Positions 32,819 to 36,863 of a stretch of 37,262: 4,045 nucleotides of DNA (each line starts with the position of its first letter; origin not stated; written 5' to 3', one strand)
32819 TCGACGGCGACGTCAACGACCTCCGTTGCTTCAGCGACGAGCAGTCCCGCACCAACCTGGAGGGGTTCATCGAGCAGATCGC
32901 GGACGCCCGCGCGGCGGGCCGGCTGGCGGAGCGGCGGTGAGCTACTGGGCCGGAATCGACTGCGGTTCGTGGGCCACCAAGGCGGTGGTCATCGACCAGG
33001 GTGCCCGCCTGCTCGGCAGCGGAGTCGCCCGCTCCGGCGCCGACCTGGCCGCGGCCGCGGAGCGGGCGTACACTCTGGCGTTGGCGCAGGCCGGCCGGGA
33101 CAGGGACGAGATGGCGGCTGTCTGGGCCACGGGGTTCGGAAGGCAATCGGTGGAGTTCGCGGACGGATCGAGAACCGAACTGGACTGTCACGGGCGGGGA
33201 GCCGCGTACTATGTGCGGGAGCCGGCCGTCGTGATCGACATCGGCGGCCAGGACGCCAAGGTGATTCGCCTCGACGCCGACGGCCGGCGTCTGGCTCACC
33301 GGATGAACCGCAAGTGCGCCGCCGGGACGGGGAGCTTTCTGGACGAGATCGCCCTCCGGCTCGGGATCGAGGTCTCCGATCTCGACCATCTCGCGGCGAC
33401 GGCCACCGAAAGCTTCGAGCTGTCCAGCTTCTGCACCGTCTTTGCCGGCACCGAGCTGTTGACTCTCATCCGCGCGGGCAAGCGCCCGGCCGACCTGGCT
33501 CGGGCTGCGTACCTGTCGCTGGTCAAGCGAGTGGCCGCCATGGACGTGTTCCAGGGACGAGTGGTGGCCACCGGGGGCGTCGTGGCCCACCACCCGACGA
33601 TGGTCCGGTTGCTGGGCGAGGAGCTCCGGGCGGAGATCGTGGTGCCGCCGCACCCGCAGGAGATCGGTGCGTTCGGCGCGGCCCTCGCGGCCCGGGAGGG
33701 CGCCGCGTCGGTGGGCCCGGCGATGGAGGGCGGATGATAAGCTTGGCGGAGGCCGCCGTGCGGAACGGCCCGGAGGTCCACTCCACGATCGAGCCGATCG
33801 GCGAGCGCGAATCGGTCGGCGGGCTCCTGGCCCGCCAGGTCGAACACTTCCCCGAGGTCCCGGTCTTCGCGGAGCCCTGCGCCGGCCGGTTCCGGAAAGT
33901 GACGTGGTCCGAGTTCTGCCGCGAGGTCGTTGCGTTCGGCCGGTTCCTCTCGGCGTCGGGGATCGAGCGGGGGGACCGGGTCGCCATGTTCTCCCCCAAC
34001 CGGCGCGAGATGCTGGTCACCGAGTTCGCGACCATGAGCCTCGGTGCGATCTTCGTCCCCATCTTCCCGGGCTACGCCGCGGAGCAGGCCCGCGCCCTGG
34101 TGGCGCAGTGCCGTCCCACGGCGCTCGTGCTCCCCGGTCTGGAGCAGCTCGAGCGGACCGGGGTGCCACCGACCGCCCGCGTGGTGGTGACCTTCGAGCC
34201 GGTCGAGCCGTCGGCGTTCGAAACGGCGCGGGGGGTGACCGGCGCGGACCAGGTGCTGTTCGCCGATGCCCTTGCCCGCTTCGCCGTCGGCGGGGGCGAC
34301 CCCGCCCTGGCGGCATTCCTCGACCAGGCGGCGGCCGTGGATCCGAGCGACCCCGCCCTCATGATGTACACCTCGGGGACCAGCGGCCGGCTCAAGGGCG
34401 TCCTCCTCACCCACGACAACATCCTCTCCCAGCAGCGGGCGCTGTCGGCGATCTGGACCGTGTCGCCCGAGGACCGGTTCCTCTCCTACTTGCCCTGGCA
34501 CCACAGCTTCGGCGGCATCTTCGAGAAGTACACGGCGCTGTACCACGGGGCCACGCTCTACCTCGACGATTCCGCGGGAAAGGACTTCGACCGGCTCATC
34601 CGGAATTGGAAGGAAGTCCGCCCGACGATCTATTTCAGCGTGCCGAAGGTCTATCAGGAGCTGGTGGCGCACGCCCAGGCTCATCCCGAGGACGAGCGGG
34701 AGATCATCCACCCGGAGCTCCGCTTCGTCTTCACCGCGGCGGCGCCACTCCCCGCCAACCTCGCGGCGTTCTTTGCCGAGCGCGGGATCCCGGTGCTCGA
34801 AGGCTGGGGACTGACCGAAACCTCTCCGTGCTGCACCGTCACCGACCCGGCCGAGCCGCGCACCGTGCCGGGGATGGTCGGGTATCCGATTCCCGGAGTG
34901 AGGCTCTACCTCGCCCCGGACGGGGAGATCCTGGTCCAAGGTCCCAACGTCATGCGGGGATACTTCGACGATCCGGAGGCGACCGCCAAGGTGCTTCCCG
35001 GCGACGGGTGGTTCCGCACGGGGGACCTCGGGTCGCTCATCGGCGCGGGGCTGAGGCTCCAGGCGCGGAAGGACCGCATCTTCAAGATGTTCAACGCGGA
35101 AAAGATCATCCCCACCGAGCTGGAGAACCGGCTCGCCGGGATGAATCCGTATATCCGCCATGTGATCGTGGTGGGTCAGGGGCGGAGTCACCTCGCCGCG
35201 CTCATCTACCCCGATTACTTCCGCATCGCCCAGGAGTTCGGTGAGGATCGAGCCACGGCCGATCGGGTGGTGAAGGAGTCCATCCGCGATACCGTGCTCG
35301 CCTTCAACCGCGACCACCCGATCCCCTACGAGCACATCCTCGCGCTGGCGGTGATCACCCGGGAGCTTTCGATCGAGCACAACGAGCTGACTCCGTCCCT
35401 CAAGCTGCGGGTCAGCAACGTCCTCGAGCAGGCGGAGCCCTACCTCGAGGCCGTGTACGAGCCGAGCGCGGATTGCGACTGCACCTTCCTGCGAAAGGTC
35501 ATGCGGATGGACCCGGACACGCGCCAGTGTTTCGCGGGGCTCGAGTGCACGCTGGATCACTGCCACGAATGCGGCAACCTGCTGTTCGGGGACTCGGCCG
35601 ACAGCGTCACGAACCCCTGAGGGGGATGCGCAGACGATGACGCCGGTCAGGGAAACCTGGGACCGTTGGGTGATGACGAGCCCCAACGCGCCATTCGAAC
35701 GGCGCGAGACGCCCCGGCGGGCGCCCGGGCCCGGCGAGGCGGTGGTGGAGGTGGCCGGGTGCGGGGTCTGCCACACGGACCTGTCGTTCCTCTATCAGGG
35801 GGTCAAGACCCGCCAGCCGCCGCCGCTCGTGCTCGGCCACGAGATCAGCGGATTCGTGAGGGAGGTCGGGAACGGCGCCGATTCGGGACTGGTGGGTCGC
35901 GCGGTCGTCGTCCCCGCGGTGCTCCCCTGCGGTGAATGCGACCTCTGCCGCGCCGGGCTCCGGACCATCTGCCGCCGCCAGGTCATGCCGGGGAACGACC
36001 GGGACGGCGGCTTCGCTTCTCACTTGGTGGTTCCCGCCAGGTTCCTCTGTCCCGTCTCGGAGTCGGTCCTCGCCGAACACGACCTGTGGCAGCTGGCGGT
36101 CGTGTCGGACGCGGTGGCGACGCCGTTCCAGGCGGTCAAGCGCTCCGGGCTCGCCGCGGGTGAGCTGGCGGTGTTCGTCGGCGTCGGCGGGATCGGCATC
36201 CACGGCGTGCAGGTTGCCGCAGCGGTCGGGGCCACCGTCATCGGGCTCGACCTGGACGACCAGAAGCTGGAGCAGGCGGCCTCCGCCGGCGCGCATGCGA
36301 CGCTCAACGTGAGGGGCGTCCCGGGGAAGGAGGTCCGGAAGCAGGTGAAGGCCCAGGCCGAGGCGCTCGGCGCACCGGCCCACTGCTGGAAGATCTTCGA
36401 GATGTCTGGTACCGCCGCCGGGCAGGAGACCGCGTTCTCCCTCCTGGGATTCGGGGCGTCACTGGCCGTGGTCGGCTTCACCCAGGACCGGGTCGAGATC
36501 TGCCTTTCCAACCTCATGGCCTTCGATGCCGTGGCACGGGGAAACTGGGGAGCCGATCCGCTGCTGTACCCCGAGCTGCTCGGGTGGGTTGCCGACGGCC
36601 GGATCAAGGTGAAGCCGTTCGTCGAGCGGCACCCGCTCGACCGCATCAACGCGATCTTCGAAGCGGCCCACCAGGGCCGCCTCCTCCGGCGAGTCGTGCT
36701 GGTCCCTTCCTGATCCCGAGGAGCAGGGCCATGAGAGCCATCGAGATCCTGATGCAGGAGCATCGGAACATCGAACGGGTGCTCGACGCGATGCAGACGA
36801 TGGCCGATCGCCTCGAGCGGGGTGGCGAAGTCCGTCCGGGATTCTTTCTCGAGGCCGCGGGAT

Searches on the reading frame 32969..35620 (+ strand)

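Call 3: search_protein_families(library=pfam, proteins=[window:32969-35620:+], max_evalue=0.01)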
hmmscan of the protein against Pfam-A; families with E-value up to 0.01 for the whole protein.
window:32969-35620:+ (883 aa): 2 families
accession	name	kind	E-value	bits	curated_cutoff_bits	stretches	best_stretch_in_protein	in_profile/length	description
PF00501.34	AMP-binding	-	5.8e-77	259.5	29.9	1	288-666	2-384/384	AMP-binding enzyme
PF23562.2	AMP-binding_C_3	-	3.7e-07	31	20.8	1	702-798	1-88/124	AMP-binding enzyme C-terminal domain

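Call 7: search_protein_families(library=ncbifam, proteins=[window:32969-35620:+], max_evalue=0.00001)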
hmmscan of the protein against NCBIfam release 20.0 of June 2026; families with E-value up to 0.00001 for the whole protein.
window:32969-35620:+ (883 aa): 94 families (the best 25 are shown)
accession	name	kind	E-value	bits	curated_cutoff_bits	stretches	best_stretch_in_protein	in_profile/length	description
NF005801.1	PRK07656.1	equivalog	4.4e-63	213.6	657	1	309-736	25-436/500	FadD3 family acyl-CoA ligase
NF009232.0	PRK12582.1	subfamily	8.5e-61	205.9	777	1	280-836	48-619/624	acyl-CoA synthetase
NF004837.0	PRK06187.1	subfamily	1.3e-60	205.2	476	1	309-737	32-456/531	long-chain-fatty-acid--CoA ligase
NF038343.1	ligase_FadD11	exception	1e-56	192.6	950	2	582-831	327-582/585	fatty acid--CoA ligase FadD11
NF004114.0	PRK05605.1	equivalog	3e-47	161.2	766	2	453-739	214-505/575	long-chain-fatty-acid--CoA ligase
NF005702.0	PRK07514.1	subfamily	2.2e-45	154.9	558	1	309-694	28-392/506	malonyl-CoA synthase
NF004511.1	PRK05852.1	equivalog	7.3e-44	150.3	650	1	307-727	23-429/505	FadD7 family fatty acid--CoA ligase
NF006572.0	PRK09088.1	equivalog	4.5e-43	147.7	696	2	451-737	131-422/491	acyl-CoA synthetase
TIGR01733.1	AA-adenyl-dom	subfamily_domain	4.9e-43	147.5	317.4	1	312-733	1-408/409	amino acid adenylation domain-containing protein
NF009233.0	PRK12583.1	subfamily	1e-40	139.7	832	1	280-737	17-484/558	fatty acid CoA ligase family protein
NF052580.1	Str24CoAsynCasG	equivalog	4.3e-40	137.6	750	2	454-741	182-487/548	steroid-24-oyl-CoA synthetase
TIGR01923.1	menE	equivalog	7.3e-39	133.9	330.15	1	312-737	1-382/442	o-succinylbenzoate--CoA ligase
NF006181.0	PRK08314.1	subfamily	3.7e-38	131.1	705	1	309-737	48-486/563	long-chain-fatty-acid--CoA ligase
NF052269.1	Staph_lig_FadD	equivalog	2.1e-37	128.6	650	2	454-738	144-428/499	long-chain-fatty-acid--CoA ligase FadD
NF041592.1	carboxyl_red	equivalog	4.2e-36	124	1300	1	301-846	68-635/1160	carboxylic acid reductase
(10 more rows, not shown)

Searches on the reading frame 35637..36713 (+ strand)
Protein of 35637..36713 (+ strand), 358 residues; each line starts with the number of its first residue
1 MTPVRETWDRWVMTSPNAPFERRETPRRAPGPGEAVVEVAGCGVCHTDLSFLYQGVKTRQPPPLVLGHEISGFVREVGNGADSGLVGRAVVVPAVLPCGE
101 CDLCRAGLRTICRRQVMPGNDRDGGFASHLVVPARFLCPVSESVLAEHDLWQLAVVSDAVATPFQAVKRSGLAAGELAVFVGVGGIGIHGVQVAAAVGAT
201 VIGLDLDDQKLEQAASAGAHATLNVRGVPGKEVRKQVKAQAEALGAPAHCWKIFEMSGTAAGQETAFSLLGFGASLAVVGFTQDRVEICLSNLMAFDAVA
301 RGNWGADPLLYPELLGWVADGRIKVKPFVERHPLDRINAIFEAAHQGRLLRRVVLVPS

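Call 3: search_protein_families(library=pfam, proteins=[window:35637-36713:+], max_evalue=0.01)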
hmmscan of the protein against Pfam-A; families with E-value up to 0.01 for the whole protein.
window:35637-36713:+ (358 aa): 3 families
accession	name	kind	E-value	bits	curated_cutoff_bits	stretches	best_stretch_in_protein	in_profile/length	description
PF08240.17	ADH_N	-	1.7e-24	86.5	23.5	1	31-141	1-103/104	Alcohol dehydrogenase GroES-like domain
PF00107.32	ADH_zinc_N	-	5.7e-17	62.3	31.8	1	185-319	1-128/129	Zinc-binding dehydrogenase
PF01262.27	AlaDh_PNT_C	-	0.0014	18.6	23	1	174-240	28-93/214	Alanine dehydrogenase/PNT, C-terminal domain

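Call 7: search_protein_families(library=ncbifam, proteins=[window:35637-36713:+], max_evalue=0.00001)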
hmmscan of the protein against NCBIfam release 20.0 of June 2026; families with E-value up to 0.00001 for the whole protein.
window:35637-36713:+ (358 aa): 20 families
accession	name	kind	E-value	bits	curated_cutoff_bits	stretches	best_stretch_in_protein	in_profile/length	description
TIGR03201.1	dearomat_had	equivalog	1.4e-134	448.6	338.65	1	10-357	1-349/349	6-hydroxycyclohex-1-ene-1-carbonyl-CoA dehydrogenase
NF041097.1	keto_inos_dh_IolM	equivalog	1.1e-39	136.3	450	1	13-348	35-381/389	scyllo-inosose 3-dehydrogenase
NF006940.0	PRK09422.1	equivalog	7.3e-38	130.4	344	1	28-355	20-333/338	alcohol dehydrogenase AdhP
NF010344.0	PRK13771.1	subfamily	3.5e-33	115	349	1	14-217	7-206/334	putative alcohol dehydrogenase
TIGR00692.1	tdh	equivalog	3.4e-32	111.8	458.35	1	29-348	20-332/340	L-threonine 3-dehydrogenase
NF003808.0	PRK05396.1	equivalog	1.9e-31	109.2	380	1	24-296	17-279/341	L-threonine 3-dehydrogenase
NF047908.1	AldhRedAhr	equivalog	2e-31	109.1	470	1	10-355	6-333/335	NADPH-dependent aldehyde reductase Ahr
NF007489.0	PRK10083.1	equivalog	2.4e-31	108.9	376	1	23-329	15-307/339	Zn-dependent oxidoreductase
TIGR03451.1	mycoS_dep_FDH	equivalog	4.7e-31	107.9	512.9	2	17-112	11-104/358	S-(hydroxymethyl)mycothiol dehydrogenase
TIGR03989.1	Rxyl_3153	subfamily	9.4e-31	107.4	440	1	12-354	6-368/370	NDMA-dependent alcohol dehydrogenase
NF041172.1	AcrlCoa_red_Thmprot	equivalog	8.5e-30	103.8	500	1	13-226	6-215/334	acryloyl-CoA reductase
NF007642.0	PRK10309.1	equivalog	1.4e-24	87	550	1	34-284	27-264/347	galactitol-1-phosphate 5-dehydrogenase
TIGR03366.1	HpnZ_proposed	hypoth_equivalog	2.3e-24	86.2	328.1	1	31-281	4-254/315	putative phosphonate catabolism associated alcohol dehydrogenase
TIGR02818.1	adh_III_F_hyde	equivalog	9.1e-24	84.2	543.95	2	13-114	7-107/368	S-(hydroxymethyl)glutathione dehydrogenase/class III alcohol dehydrogenase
TIGR02822.1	adh_fam_2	subfamily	1.1e-20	73.9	283.5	1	19-226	14-217/329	zinc-binding alcohol dehydrogenase family protein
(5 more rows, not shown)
